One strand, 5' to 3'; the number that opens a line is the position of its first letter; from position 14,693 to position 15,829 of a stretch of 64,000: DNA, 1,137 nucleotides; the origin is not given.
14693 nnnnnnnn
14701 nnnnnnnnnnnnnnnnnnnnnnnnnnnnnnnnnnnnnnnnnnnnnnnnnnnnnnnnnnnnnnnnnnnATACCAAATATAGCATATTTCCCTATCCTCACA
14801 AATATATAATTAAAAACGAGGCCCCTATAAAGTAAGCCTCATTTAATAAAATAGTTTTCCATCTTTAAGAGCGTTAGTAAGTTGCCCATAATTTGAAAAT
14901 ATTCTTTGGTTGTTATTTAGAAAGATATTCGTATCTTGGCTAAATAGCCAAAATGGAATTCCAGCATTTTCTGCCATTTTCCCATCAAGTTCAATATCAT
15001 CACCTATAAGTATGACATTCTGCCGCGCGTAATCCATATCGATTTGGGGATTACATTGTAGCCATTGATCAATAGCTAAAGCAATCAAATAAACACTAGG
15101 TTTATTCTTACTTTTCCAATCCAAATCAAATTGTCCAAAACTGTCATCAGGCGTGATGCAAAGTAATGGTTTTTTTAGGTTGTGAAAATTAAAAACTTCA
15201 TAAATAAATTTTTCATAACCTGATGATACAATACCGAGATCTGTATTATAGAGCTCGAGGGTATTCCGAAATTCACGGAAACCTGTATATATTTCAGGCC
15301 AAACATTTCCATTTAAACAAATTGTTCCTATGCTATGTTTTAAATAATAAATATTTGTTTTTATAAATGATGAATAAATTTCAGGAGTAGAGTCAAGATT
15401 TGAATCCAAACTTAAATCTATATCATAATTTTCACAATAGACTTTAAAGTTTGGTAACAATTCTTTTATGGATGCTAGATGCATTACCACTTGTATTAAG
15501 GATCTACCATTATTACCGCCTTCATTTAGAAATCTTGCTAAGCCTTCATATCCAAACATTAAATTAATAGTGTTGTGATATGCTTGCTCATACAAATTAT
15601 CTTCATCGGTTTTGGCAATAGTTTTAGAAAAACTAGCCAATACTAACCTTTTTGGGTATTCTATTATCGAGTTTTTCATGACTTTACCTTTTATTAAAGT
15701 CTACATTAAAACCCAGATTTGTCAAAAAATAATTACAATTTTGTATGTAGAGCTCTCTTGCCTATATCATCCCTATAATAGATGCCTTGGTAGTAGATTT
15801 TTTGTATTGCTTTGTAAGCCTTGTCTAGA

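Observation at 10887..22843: Near-complete de novo purine operon (purL-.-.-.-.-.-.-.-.-B) in a CPR-like genome, with an unknown HAD-like gene between purD and purE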

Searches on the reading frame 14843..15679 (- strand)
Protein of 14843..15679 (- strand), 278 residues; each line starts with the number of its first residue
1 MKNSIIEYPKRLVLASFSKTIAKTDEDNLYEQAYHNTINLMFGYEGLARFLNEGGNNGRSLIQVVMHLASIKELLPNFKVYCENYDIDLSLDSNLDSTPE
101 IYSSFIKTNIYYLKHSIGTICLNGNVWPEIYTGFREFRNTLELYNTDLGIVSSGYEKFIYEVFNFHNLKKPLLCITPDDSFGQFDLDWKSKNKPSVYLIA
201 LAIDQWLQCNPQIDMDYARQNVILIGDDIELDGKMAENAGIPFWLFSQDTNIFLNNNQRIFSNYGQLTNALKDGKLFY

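Call 3: search_protein_families(library=pfam, proteins=[window:14843-15679:-], max_evalue=0.01)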
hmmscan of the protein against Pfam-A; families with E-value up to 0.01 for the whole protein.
window:14843-15679:- (278 aa): 2 families
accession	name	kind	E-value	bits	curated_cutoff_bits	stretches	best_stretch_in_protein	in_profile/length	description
PF13419.12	HAD_2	-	0.001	19.7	23.8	1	129-243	79-175/178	Haloacid dehalogenase-like hydrolase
PF13242.12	Hydrolase_like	-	0.0024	18.2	22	1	193-245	4-47/75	HAD-hyrolase-like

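Call 4: search_protein_families(library=ncbifam, proteins=[window:14843-15679:-], max_evalue=0.01)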
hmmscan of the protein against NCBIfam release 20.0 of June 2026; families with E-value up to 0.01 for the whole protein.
window:14843-15679:- (278 aa): 1 family
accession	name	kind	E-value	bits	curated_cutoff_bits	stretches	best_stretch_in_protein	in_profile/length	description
TIGR01489.1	DKMTPPase-SF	subfamily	0.0034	17.5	81.55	0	130-170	73-113/188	MtnX-like HAD-IB family phosphatase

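Call 11: find_encoding_contigs(protein=window:14843-15679:-, flank=10000, max_places=10)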
Protein window:14843-15679:- (278 aa): 10 contigs read that carry it; 6 places shown.
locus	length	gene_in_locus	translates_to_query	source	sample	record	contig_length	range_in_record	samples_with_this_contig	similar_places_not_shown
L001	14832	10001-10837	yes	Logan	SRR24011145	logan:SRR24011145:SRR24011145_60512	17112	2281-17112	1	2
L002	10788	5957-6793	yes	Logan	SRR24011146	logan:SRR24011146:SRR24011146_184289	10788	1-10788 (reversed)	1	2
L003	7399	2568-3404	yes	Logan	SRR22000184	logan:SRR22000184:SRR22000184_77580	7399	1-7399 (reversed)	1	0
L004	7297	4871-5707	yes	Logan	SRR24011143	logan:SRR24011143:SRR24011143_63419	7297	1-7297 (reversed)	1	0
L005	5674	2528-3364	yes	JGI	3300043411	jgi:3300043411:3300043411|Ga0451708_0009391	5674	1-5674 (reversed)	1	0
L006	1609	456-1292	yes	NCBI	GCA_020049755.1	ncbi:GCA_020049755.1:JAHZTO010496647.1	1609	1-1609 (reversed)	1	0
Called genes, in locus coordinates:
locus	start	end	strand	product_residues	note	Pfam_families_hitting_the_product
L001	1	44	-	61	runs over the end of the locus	PF01632:Ribosomal_L35p (weak)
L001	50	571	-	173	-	PF05198:IF3_N, PF00707:IF3_C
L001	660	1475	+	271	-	PF01509:TruB_N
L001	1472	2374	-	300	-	PF02879:PGM_PMM_II, PF02880:PGM_PMM_III, PF00408:PGM_PMM_IV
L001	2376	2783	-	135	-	PF02878:PGM_PMM_I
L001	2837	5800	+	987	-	PF18072:FGAR-AT_linker, PF00586:AIRS, PF02769:AIRS_C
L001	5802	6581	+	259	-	PF13507:GATase_5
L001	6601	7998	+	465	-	PF13522:GATase_6, PF13537:GATase_7, PF00156:Pribosyltran (weak)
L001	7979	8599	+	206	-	PF00551:Formyl_trans_N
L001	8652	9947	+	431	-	PF02844:GARS_N, PF01071:GARS_A, PF02786:CPSase_L_D2 (faint), PF02843:GARS_C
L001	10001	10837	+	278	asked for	-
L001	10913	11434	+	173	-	PF00731:AIRC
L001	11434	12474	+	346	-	PF00586:AIRS, PF02769:AIRS_C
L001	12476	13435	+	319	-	PF01259:SAICAR_synt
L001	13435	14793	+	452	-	PF00206:Lyase_1, PF08328:ASL_C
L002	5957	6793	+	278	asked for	-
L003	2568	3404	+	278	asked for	-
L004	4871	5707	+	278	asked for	-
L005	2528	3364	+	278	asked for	-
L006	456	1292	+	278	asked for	-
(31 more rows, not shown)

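Call 12: find_homologous_proteins(query=window:14843-15679:-, max_evalue=0.001)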
Query window:14843-15679:- (278 aa): 6 proteins with E <= 0.001 among 415 candidates.
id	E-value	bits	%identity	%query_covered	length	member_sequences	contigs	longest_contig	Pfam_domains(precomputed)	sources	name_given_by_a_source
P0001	5.0e-180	615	96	100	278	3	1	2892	-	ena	-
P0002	5.1e-153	526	83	100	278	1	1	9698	-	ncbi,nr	ncbi:HAD family hydrolase [Candidatus Nomurabacteria bacterium]|nr:HAD family hydrolase [Candidatus 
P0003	6.4e-74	267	50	98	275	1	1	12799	-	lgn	-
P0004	8.7e-62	227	47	96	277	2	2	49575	-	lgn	-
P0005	9.0e-62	227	47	96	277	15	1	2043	PF13419.13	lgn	-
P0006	1.2e-59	220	43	98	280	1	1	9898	-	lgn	-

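Call 13: find_encoding_contigs(protein=P0004, flank=10000, max_places=3)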
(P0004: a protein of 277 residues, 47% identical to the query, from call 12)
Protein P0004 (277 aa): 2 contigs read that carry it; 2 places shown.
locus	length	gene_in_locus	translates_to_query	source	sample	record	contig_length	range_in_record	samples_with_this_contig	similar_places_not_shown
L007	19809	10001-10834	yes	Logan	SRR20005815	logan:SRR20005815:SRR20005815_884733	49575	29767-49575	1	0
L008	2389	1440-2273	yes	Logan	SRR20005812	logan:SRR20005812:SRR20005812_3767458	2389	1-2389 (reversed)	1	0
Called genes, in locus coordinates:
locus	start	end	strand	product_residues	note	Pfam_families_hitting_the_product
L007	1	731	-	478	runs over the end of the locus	PF02878:PGM_PMM_I, PF02879:PGM_PMM_II, PF02880:PGM_PMM_III, PF00408:PGM_PMM_IV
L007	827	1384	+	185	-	-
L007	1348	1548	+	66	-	-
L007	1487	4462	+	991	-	PF18072:FGAR-AT_linker, PF00586:AIRS, PF02769:AIRS_C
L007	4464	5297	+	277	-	PF13507:GATase_5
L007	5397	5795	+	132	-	-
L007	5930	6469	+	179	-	-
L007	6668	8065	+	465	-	PF13522:GATase_6, PF13537:GATase_7, PF00156:Pribosyltran (weak)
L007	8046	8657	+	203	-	PF00551:Formyl_trans_N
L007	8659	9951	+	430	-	PF02844:GARS_N, PF01071:GARS_A, PF02843:GARS_C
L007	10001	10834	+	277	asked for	-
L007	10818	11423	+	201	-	PF00731:AIRC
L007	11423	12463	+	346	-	PF00586:AIRS, PF02769:AIRS_C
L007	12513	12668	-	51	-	-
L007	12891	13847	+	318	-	PF01259:SAICAR_synt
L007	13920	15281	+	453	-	PF00206:Lyase_1, PF08328:ASL_C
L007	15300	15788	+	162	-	-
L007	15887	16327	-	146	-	-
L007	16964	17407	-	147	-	PF01668:SmpB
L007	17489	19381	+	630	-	PF00004:AAA, PF17862:AAA_lid_3, PF01434:Peptidase_M41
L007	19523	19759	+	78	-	PF01541:GIY-YIG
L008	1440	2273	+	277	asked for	-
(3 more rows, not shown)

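Call 14: find_encoding_contigs(protein=P0003, flank=10000, max_places=3)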
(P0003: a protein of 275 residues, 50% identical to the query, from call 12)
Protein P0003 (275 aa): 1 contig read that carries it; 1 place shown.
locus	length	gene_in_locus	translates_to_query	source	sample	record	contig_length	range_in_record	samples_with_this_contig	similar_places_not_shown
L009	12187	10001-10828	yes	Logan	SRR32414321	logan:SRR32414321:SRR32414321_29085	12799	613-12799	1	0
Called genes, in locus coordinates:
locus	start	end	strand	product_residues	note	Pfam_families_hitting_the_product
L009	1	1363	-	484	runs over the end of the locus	PF02878:PGM_PMM_I, PF02879:PGM_PMM_II, PF02880:PGM_PMM_III, PF00408:PGM_PMM_IV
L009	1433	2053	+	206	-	PF01209:Ubie_methyltran (weak), PF13489:Methyltransf_23 (weak), PF13847:Methyltransf_31, PF08241:Methyltransf_11, PF08242:Methyltransf_12, PF13649:Methyltransf_25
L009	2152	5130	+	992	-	PF18072:FGAR-AT_linker, PF00586:AIRS, PF02769:AIRS_C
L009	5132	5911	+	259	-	PF13507:GATase_5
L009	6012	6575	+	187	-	-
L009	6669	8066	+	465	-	PF13522:GATase_6, PF13537:GATase_7, PF00156:Pribosyltran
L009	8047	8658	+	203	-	PF00551:Formyl_trans_N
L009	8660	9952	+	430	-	PF02844:GARS_N, PF01071:GARS_A, PF02222:ATP-grasp (weak), PF02843:GARS_C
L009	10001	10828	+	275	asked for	-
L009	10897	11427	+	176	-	PF00731:AIRC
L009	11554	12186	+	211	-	?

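Call 15: find_encoding_contigs(protein=P0006, flank=10000, max_places=3)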
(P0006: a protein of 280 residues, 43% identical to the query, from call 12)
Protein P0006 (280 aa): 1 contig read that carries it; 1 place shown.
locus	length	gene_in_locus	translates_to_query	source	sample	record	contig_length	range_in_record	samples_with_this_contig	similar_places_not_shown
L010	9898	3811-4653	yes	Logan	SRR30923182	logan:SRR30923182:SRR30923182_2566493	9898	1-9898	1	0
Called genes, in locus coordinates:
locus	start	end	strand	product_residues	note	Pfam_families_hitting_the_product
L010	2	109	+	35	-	?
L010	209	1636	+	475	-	PF13522:GATase_6, PF13537:GATase_7, PF00156:Pribosyltran (weak)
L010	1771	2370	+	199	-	PF00551:Formyl_trans_N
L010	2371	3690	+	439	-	PF02844:GARS_N, PF01071:GARS_A, PF02843:GARS_C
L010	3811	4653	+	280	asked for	-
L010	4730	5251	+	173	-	PF00731:AIRC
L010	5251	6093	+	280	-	-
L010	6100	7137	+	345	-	PF00586:AIRS, PF02769:AIRS_C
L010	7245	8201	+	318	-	PF01259:SAICAR_synt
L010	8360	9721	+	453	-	PF00206:Lyase_1, PF08328:ASL_C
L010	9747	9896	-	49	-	?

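Call 16: find_encoding_contigs(protein=P0002, flank=10000, max_places=3)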
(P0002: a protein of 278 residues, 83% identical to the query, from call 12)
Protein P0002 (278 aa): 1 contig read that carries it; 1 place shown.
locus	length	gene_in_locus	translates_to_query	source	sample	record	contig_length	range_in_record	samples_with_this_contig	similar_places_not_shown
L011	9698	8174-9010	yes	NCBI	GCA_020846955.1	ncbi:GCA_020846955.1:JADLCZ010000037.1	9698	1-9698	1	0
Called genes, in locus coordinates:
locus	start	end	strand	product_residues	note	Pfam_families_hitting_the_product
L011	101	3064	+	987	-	PF18072:FGAR-AT_linker, PF00586:AIRS, PF02769:AIRS_C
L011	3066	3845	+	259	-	PF13507:GATase_5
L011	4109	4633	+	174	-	-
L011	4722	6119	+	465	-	PF13522:GATase_6, PF13537:GATase_7, PF00156:Pribosyltran (weak)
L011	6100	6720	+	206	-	PF00551:Formyl_trans_N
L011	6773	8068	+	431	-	PF02844:GARS_N, PF01071:GARS_A, PF02843:GARS_C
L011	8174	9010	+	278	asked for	-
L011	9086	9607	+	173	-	PF00731:AIRC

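Call 22: search_protein_families(library=pfam, proteins=[L010:5251-6093:+, L007:5397-5795:+, L007:5930-6469:+, L009:6012-6575:+, L011:4109-4633:+, L007:15300-15788:+], max_evalue=1)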
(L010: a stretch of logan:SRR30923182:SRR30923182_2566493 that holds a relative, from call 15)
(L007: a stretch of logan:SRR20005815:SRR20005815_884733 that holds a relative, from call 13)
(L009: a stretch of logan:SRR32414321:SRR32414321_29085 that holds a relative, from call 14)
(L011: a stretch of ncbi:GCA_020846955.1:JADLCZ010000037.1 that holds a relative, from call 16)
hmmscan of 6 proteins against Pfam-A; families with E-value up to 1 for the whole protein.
L010:5251-6093:+ (280 aa): 2 families
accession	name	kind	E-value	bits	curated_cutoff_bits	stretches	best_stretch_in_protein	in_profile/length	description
PF00557.29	Peptidase_M24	-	0.0003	21.1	23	1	8-176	3-147/208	Metallopeptidase family M24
PF07011.16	Elf4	-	0.024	15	27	1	197-220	10-33/83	Early Flowering 4 domain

L007:5397-5795:+ (132 aa): 2 families
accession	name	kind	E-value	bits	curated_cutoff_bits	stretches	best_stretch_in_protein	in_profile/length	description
PF05005.20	Ocnus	-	0.00027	21.4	23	1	21-121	13-103/108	Janus/Ocnus family (Ocnus)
PF21559.3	Reb1_MybAD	-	0.016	16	27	1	52-85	5-38/68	DNA-binding protein reb1, Myb-associated domain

L007:5930-6469:+ (179 aa): 0 families

L009:6012-6575:+ (187 aa): 0 families

L011:4109-4633:+ (174 aa): 1 family
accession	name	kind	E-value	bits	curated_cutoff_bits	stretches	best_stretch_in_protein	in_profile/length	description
PF02674.22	Colicin_V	-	0.057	13.8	29.3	1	12-44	18-50/144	Colicin V production protein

L007:15300-15788:+ (162 aa): 0 families

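Call 26: predict_structure(alignment_id=A2)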
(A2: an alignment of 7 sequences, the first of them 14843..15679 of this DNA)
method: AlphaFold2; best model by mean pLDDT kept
length: 278 residues; sequences in the alignment: 7
mean_pLDDT: 72.2   pTM: 0.64
mean pLDDT of the five models: 72.2, 57.8, 54.4, 42.5, 41.6
residues with pLDDT >= 90: 55; 70-90: 107; 50-70: 71; < 50: 45
segments of 3 or more residues with pLDDT < 50: 1-6, 91-101, 103-129
pLDDT, mean of each block of 10 residues (from residue 1): 50 84 56 67 84 64 69 77 61 48 47 39 42 81 92 71 72 79 56 73 91 87 91 89 87 86 91 90
secondary structure, 60 per line:
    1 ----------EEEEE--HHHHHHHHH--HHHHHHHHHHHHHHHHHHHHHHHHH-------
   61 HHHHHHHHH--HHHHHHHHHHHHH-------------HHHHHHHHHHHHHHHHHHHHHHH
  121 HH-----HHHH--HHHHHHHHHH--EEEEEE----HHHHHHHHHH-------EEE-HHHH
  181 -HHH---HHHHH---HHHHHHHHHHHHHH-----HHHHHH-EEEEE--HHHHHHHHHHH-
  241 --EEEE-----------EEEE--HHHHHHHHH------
elements in order: E11-15 H18-26 H29-53 H61-69 H72-84 H98-122 H128-131 H134-143 E146-151 H156-165 E173-175 H177-180 H188-192 H196-209 H215-220 E222-226 H229-239 E243-246 E258-261 H264-272

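Call 28: search_protein_representatives(alignment_id=A2)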
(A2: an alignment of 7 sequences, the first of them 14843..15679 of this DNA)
Query: 7 sequences, 276 profile positions. Proteins with E-value up to 0.001 (for the whole library): 339; up to 1e-10: 211; up to 1e-30: 8. The best 150 are listed.
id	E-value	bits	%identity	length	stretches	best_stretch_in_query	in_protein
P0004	1.4e-148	510.3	-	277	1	1-275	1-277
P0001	6.4e-142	488.4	-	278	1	2-276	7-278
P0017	5.7e-98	344.3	-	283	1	3-275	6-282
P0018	3.9e-80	285.8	-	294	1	2-275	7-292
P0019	3.7e-77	276.0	-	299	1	3-275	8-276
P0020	1.2e-53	198.9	-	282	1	4-275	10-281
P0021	8.4e-38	146.9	-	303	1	14-267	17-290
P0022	1.1e-34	136.7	-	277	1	4-250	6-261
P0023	1.5e-29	119.9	-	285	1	3-247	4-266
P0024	9.4e-29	117.3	-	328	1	7-273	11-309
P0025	2.1e-28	116.1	-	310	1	12-270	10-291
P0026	6.0e-28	114.6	-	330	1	4-273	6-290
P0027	4.8e-27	111.7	-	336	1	4-273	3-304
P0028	1.6e-26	110.0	-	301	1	7-271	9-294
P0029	2.4e-26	109.4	-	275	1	10-247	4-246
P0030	9.1e-24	100.9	-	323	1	7-266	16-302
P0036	3.3e-22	95.8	-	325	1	7-266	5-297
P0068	3.0e-18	82.8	-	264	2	95-275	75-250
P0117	4.7e-15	72.3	-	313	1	7-246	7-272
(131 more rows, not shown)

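Call 30: fold_search(model_id=the predicted structure, library=pdb)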
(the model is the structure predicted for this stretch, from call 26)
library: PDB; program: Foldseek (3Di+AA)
matches with E <= 10: 1015; with E <= 0.001: 98
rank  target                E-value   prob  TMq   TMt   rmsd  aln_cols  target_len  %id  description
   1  1x42                  1.3e-06  1.00  0.46  0.54   9.7       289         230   11  Crystal structure of a haloacid dehalogenase family protein (PH0459) from Pyrococcus horikoshii OT3 (released 2005-11-12)
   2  3qnm                  3.8e-06  1.00  0.46  0.54  11.5       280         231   12  Haloalkane Dehalogenase Family Member from Bacteroides thetaiotaomicron of Unknown Function (released 2011-03-30)
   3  2ioh_A                5.1e-06  1.00  0.42  0.45  11.7       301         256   12  Crystal structure of phosphonoacetaldehyde hydrolase with a K53R mutation (released 2007-08-07)
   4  1rql_A                5.4e-06  1.00  0.43  0.46  12.4       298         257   11  Crystal Structure of Phosponoacetaldehyde Hydrolase Complexed with Magnesium and the Inhibitor Vinyl Sulfonate (released 2004-04-20)
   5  3i76_C                8.0e-06  1.00  0.41  0.48  11.5       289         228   14  The crystal structure of the orthorhombic form of the putative HAD-hydrolase YfnB from Bacillus subtilis bound to magn (released 2009-07-21)
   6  6q7p                  9.0e-06  1.00  0.47  0.55   9.4       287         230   11  Crystal structure of OE1.2 (released 2019-06-05)
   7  9fug                  9.5e-06  1.00  0.42  0.49  10.0       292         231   10  Crystal structure of SNAr1.3 (K39A) in complex with 2,4-dinitroiodobenzene (released 2025-01-29)
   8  6q7q                  1.1e-05  1.00  0.46  0.55   9.7       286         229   12  Crystal structure of OE1.3 (released 2019-06-05)
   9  3i76_A                1.1e-05  1.00  0.39  0.48  11.6       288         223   13  The crystal structure of the orthorhombic form of the putative HAD-hydrolase YfnB from Bacillus subtilis bound to magn (released 2009-07-21)
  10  2w4m                  1.3e-05  1.00  0.41  0.44  11.4       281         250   12  The Crystal Structure of human N-acetylneuraminic acid phosphatase, NANP (released 2008-12-23)
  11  1te2_A                1.5e-05  1.00  0.38  0.47  10.2       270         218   12  Putative Phosphatase Ynic from Escherichia coli K12 (released 2004-08-03)
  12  6q7r                  1.8e-05  1.00  0.42  0.50  10.1       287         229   12  Crystal structure of OE1.3 alkylated with the mechanistic inhibitor 2-bromoacetophenone (released 2019-06-05)
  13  4ex7                  1.9e-05  1.00  0.45  0.56  12.2       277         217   12  Crystal structure of the alnumycin P phosphatase in complex with free phosphate (released 2013-01-16)
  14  2hoq                  1.9e-05  1.00  0.38  0.43  11.8       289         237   12  Crystal structure of the probable haloacid dehalogenase (PH1655) from pyrococcus horikoshii OT3 (released 2007-07-17)
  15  3i76_B                2.1e-05  1.00  0.41  0.49  10.8       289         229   14  The crystal structure of the orthorhombic form of the putative HAD-hydrolase YfnB from Bacillus subtilis bound to magn (released 2009-07-21)
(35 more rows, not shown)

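Call 31: find_encoding_contigs(protein=P0017, flank=8000, max_places=2)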
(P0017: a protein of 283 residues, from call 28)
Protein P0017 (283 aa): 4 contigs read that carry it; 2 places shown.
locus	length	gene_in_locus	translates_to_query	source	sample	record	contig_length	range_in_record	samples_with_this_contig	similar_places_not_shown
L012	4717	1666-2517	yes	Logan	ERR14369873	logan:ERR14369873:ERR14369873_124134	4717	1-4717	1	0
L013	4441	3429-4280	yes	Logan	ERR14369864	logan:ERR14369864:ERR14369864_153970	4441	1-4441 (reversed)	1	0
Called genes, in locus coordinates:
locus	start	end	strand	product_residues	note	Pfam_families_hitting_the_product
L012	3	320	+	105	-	?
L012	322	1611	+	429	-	PF02844:GARS_N, PF01071:GARS_A, PF02222:ATP-grasp (weak), PF02843:GARS_C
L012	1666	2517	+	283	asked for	-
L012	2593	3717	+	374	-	PF22660:RS_preATP-grasp-like, PF02222:ATP-grasp, PF02786:CPSase_L_D2, PF21244:PurT_C (weak), PF17769:PurK_C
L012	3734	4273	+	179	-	PF00731:AIRC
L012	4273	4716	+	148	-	?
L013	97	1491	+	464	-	PF13522:GATase_6, PF13537:GATase_7, PF00156:Pribosyltran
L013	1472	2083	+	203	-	PF00551:Formyl_trans_N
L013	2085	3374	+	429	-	PF02844:GARS_N, PF01071:GARS_A, PF02222:ATP-grasp (weak), PF02843:GARS_C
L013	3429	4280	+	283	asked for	-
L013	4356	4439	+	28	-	?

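Call 32: find_encoding_contigs(protein=P0021, flank=8000, max_places=2)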
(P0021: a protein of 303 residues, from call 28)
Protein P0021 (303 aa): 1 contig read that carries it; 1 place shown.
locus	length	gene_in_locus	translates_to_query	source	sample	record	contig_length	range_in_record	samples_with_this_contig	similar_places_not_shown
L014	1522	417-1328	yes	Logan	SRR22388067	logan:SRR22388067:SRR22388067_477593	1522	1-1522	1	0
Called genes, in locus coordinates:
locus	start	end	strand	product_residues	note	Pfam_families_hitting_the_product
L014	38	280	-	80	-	-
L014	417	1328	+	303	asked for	-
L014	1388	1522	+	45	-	?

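Call 38: find_related_loci(query=A4, collection=genome_contigs, flank=10000)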
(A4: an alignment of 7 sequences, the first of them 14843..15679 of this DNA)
Query A4 (278 aa) in genome_contigs; peptide patterns used: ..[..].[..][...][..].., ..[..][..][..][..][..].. (x = any residue, [..] = any of these).
318 stretches matched a pattern; 2 encode a relative of the query (tblastn E <= 1e-3); 2 distinct loci.
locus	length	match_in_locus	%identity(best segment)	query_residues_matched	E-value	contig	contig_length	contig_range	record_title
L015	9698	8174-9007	83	1-278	7e-159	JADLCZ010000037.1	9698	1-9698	MAG: Candidatus Nomurabacteria bacterium isolate SJ250 c_000000641713, whole genome shotgun sequence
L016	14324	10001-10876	43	1-277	1e-66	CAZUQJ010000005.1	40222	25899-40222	MAG TPA_asm: uncultured Candidatus Saccharibacteria bacterium isolate SRP286056_co1_92 genome assembly, contig: NODE_100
